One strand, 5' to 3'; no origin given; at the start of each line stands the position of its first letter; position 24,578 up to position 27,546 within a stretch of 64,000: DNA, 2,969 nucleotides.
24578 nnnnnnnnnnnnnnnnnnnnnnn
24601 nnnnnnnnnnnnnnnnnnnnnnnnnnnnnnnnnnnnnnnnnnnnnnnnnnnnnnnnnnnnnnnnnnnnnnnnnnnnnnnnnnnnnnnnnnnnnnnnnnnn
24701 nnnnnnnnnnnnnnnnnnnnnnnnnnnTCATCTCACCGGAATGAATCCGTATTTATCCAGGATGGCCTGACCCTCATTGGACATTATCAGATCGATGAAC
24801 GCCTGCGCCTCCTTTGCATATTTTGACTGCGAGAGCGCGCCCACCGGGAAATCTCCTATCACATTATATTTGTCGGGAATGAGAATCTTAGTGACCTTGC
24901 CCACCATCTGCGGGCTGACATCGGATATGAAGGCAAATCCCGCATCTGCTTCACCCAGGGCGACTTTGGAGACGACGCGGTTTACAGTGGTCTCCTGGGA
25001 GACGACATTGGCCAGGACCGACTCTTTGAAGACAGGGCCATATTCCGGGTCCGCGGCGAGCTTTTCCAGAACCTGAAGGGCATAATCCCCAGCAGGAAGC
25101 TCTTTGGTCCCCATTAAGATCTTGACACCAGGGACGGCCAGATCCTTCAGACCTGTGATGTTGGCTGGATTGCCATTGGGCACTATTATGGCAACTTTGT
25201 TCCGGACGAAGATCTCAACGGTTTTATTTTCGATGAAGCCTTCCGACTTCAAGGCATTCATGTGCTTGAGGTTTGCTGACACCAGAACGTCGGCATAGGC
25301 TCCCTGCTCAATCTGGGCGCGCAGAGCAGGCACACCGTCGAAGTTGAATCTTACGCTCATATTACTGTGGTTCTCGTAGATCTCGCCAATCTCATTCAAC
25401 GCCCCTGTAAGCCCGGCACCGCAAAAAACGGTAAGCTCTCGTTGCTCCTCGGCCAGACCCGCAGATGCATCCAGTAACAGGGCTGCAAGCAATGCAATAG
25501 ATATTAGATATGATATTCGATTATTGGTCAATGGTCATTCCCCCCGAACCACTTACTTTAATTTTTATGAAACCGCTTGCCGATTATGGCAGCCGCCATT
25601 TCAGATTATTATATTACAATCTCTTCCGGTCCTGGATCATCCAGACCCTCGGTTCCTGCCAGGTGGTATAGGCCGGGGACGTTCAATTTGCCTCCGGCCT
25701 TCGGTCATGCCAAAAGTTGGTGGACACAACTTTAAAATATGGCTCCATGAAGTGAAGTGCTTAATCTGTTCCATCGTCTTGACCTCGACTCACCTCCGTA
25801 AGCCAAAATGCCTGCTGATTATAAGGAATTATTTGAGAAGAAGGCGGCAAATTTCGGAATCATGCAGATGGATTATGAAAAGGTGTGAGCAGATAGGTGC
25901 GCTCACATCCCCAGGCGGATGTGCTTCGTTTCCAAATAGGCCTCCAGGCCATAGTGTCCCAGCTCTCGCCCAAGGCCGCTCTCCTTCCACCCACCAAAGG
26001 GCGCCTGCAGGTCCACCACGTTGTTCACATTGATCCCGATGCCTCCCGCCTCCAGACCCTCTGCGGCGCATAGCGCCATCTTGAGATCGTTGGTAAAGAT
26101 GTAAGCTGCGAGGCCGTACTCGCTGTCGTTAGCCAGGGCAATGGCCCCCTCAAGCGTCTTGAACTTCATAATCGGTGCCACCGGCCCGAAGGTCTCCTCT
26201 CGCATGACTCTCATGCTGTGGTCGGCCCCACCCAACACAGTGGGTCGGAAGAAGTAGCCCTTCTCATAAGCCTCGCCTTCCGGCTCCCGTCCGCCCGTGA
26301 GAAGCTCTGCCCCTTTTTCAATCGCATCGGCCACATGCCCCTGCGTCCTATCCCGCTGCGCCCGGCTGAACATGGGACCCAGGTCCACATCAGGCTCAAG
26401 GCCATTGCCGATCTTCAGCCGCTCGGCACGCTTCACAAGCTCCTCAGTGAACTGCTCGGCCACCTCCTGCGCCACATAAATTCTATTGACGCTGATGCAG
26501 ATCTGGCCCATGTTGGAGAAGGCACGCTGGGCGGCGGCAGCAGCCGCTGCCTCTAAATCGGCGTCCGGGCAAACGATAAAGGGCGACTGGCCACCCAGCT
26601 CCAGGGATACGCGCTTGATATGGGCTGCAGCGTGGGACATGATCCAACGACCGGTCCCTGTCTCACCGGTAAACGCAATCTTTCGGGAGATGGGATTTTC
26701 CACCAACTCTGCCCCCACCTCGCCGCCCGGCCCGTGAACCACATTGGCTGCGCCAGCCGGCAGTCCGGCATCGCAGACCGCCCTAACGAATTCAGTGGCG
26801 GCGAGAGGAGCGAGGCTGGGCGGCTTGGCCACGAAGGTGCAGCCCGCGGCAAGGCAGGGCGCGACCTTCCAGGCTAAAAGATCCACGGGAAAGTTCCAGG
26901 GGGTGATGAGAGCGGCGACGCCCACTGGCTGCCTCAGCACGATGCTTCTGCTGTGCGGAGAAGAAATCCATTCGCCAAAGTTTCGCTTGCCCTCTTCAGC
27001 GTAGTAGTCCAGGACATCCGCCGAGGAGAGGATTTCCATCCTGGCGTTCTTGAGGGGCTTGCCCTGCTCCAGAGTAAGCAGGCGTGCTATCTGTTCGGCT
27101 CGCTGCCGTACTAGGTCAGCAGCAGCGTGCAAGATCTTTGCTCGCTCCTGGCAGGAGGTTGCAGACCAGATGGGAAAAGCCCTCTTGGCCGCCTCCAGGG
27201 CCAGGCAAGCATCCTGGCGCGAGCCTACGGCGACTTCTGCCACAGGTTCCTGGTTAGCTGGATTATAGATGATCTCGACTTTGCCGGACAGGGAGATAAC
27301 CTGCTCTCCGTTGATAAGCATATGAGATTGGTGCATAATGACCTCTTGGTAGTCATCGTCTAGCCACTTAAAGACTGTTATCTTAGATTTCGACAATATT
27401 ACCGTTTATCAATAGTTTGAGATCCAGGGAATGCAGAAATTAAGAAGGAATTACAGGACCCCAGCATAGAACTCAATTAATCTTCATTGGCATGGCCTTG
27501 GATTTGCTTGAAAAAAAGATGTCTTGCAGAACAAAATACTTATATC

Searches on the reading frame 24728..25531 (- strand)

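Call 30: search_protein_families(library=pfam, proteins=[window:24728-25531:-])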
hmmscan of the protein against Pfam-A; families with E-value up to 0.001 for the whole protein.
window:24728-25531:- (267 aa): 4 families
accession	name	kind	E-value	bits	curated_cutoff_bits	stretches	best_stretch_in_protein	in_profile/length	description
PF13531.11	SBP_bac_11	-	1.6e-54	185.5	25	1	33-263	1-226/227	Bacterial extracellular solute-binding protein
PF01547.30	SBP_bac_1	-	1.7e-10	41.8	26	1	44-256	9-307/307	Bacterial extracellular solute-binding protein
PF13416.11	SBP_bac_8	-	4e-07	30.6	27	1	168-267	172-262/279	Bacterial extracellular solute-binding protein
PF12727.12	PBP_like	-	1.2e-05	25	27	1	108-201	66-151/193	PBP superfamily domain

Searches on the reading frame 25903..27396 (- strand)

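Call 30: search_protein_families(library=pfam, proteins=[window:25903-27396:-])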
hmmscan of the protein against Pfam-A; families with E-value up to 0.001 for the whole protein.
window:25903-27396:- (497 aa): 1 family
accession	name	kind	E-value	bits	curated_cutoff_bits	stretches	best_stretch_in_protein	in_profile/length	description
PF00171.27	Aldedh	-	9.4e-169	562.2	23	1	43-493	11-461/461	Aldehyde dehydrogenase family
